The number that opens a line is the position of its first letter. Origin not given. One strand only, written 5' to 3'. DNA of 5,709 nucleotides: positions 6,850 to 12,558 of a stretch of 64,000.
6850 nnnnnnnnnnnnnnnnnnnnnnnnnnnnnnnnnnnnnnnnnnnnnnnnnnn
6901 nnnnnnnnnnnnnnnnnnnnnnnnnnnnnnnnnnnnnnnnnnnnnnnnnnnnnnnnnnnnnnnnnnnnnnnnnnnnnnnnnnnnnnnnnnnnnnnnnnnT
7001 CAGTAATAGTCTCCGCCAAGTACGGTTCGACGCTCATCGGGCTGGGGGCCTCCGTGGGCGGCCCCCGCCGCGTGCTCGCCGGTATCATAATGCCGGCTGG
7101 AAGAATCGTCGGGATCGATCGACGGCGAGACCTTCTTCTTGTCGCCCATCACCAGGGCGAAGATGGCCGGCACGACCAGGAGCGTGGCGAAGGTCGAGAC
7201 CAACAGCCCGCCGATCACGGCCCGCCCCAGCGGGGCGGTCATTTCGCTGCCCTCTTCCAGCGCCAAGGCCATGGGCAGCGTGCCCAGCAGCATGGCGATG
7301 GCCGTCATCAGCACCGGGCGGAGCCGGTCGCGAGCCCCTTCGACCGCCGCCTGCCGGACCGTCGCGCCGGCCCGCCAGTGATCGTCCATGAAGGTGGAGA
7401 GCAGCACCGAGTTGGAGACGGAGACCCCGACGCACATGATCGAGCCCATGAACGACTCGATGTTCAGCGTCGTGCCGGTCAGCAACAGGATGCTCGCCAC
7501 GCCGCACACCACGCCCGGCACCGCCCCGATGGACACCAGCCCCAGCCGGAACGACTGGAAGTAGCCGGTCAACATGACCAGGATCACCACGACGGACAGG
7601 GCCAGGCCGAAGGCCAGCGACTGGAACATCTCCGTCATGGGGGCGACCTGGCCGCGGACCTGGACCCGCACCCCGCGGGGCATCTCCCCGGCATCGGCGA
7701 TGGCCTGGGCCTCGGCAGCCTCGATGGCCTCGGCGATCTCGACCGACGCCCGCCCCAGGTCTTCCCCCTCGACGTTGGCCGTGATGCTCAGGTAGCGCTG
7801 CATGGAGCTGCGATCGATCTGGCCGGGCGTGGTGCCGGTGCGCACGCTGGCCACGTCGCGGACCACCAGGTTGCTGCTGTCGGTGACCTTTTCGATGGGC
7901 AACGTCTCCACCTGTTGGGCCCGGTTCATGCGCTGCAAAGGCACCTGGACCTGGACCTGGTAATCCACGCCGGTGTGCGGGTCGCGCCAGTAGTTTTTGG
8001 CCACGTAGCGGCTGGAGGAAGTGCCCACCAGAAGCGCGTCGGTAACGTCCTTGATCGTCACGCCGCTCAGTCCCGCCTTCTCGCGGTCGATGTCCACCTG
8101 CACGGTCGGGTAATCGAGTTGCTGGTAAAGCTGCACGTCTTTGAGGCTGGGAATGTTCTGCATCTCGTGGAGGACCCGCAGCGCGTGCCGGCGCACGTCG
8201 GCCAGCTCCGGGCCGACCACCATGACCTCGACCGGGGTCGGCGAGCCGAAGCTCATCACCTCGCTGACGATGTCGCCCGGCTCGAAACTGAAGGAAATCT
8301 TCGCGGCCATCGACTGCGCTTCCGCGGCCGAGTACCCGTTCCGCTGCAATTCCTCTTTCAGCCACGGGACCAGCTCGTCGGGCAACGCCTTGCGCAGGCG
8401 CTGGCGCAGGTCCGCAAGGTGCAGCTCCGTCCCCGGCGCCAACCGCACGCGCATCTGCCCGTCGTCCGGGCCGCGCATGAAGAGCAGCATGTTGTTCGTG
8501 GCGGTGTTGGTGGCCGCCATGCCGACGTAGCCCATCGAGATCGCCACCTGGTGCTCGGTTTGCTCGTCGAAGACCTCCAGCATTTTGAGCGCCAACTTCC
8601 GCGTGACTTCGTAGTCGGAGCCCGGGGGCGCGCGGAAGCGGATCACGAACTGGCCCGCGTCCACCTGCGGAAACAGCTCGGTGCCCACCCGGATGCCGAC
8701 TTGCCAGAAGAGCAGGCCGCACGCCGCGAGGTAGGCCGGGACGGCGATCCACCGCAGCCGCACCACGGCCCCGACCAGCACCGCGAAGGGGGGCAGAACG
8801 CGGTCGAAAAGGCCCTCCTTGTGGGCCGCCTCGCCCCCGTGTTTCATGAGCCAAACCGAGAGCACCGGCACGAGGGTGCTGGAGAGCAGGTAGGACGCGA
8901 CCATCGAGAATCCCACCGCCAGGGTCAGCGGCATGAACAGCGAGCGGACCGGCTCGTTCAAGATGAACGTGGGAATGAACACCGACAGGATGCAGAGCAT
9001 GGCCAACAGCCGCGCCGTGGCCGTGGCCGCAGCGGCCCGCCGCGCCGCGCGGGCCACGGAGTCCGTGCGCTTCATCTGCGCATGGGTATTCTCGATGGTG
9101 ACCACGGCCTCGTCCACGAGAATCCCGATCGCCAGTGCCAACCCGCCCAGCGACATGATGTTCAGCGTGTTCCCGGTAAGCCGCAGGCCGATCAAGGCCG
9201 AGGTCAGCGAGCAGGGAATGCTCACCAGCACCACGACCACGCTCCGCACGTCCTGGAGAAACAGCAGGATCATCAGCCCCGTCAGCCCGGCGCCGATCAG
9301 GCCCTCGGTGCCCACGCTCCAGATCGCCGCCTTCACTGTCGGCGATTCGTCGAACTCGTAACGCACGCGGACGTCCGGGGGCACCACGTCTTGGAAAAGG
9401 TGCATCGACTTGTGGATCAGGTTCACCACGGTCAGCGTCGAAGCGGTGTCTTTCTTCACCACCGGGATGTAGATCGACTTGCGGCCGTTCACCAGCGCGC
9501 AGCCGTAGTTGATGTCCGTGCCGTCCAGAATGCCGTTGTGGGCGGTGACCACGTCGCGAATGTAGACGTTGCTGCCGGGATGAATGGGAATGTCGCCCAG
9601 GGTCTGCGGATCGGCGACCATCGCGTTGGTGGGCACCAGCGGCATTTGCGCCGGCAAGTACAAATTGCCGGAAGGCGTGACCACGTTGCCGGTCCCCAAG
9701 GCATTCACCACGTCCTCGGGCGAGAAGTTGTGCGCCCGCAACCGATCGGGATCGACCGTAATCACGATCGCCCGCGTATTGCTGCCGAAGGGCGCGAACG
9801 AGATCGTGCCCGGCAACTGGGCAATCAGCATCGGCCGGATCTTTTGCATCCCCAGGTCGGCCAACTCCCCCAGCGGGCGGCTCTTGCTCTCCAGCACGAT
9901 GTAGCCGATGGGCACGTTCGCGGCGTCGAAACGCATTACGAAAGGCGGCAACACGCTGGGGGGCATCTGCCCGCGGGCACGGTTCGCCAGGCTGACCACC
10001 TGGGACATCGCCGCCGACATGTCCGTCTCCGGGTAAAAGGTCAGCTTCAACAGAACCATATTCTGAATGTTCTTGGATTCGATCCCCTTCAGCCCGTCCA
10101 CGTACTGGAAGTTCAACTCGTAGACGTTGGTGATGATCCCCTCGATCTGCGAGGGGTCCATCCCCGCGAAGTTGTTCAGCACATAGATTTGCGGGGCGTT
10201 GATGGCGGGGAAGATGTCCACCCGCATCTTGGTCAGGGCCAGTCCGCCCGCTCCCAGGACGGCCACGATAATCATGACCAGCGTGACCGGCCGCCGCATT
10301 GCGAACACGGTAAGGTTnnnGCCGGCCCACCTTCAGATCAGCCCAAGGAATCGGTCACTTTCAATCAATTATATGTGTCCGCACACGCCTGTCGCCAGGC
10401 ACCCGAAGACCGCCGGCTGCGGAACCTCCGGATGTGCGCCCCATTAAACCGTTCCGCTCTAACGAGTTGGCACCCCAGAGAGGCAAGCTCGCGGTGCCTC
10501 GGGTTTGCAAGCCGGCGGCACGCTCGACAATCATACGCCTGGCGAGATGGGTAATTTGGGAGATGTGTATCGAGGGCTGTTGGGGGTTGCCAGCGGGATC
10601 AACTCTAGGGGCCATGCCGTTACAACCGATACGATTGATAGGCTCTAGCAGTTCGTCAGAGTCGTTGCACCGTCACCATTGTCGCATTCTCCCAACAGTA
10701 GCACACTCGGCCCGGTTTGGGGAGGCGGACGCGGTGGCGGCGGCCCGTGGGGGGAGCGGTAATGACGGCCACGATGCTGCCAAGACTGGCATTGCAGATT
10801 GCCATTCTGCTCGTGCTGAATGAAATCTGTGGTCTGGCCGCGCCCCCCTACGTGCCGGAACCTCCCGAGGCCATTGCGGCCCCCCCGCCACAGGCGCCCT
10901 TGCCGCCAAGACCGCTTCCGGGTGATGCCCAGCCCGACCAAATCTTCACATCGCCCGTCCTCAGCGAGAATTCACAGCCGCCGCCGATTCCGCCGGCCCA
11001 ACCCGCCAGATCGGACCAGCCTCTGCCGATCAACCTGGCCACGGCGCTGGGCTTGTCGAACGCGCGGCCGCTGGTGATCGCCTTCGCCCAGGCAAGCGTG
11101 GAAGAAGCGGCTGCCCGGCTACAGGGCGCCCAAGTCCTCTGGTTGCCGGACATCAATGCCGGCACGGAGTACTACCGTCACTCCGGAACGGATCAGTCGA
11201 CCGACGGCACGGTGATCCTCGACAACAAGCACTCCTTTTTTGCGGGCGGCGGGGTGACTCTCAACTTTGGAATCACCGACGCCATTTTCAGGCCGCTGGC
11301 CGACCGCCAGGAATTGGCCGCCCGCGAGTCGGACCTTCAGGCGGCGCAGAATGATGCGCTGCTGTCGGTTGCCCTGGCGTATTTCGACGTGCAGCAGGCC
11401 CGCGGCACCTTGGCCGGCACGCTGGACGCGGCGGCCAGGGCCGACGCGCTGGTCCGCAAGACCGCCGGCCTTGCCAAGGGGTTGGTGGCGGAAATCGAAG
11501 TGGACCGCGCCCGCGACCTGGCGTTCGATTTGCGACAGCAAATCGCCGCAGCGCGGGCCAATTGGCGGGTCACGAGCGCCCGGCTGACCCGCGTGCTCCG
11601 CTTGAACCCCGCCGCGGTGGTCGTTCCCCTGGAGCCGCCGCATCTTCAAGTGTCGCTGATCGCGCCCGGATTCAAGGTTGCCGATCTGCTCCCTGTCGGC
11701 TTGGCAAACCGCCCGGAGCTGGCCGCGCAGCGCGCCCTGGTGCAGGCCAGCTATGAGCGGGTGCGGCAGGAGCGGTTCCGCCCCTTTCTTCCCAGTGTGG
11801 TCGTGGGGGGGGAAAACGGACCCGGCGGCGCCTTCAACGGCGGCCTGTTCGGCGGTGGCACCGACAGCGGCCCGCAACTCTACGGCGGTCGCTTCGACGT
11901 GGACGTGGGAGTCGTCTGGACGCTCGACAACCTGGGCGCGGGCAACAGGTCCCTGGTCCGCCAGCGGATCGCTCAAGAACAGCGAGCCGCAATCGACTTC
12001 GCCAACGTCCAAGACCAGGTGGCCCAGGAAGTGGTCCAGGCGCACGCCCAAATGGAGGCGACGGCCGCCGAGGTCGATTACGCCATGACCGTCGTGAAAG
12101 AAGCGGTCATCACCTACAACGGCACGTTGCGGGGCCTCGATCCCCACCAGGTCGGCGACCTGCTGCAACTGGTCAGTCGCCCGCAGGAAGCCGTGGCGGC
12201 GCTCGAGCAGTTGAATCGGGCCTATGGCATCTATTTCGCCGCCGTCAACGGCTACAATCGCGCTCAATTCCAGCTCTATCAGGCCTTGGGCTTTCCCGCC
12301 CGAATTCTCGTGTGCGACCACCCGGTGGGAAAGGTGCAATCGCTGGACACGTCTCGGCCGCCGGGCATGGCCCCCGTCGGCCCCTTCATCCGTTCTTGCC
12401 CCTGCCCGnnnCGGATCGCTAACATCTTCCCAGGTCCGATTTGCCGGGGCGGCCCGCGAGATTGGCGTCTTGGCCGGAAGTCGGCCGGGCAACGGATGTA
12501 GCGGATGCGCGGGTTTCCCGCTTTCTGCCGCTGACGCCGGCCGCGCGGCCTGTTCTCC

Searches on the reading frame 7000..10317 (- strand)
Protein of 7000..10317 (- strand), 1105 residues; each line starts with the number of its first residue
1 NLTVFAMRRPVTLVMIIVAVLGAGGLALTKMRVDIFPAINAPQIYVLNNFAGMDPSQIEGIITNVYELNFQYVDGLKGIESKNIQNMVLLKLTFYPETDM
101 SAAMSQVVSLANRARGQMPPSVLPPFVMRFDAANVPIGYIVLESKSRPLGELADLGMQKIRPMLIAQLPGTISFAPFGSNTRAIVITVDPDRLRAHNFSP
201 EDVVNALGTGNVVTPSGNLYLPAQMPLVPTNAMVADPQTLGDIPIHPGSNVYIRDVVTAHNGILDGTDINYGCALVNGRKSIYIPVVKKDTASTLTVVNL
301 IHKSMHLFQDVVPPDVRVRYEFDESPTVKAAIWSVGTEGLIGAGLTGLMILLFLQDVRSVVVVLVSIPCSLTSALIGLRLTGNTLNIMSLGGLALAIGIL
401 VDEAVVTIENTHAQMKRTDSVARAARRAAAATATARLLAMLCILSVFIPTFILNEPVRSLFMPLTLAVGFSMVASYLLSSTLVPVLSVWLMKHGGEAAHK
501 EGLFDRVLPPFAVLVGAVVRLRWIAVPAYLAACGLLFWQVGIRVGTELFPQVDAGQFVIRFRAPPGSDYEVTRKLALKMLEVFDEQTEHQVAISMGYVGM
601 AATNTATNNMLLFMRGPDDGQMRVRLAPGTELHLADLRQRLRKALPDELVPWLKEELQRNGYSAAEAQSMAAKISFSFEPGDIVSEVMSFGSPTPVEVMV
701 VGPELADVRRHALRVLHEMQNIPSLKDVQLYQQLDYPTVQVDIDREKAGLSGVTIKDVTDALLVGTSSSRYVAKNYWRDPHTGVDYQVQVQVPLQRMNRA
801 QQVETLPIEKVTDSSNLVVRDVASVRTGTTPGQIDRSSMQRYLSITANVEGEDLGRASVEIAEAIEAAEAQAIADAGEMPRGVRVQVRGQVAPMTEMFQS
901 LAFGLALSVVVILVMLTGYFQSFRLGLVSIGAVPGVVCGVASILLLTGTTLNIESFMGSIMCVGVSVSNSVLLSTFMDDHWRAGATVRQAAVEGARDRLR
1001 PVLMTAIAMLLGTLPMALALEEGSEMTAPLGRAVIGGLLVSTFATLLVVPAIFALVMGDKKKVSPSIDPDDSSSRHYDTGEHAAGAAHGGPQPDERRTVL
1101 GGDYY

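Call 73: search_protein_families(library=pfam, proteins=[window:7000-10317:-], max_evalue=0.0001)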
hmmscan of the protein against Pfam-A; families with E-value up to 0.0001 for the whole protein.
window:7000-10317:- (1105 aa): 1 family
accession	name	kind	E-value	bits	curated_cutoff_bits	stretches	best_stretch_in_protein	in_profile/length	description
PF00873.25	ACR_tran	-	1.3e-168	563.2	28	1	4-1056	3-1020/1021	AcrB/AcrD/AcrF family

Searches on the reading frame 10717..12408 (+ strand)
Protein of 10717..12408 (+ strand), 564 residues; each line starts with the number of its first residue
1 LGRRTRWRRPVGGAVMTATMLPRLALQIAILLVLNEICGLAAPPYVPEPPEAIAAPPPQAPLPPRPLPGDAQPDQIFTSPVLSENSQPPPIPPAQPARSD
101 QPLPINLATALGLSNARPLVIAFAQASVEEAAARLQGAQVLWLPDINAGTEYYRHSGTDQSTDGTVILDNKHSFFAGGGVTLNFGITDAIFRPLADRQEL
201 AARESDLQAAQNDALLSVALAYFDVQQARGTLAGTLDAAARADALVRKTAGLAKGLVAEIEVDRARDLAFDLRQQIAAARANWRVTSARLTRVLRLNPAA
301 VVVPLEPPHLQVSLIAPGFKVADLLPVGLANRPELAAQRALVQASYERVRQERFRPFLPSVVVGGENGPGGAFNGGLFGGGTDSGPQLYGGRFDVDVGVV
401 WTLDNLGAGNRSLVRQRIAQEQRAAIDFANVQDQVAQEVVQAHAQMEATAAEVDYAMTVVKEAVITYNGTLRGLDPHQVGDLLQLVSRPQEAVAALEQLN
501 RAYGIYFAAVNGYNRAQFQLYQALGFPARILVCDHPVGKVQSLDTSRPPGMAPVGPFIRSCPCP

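Call 73: search_protein_families(library=pfam, proteins=[window:10717-12408:+], max_evalue=0.0001)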
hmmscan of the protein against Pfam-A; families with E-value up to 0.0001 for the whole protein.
window:10717-12408:+ (564 aa): 1 family
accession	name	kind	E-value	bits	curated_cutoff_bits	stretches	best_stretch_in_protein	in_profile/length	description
PF02321.23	OEP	-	3.7e-27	95.8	22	2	324-525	4-187/187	Outer membrane efflux protein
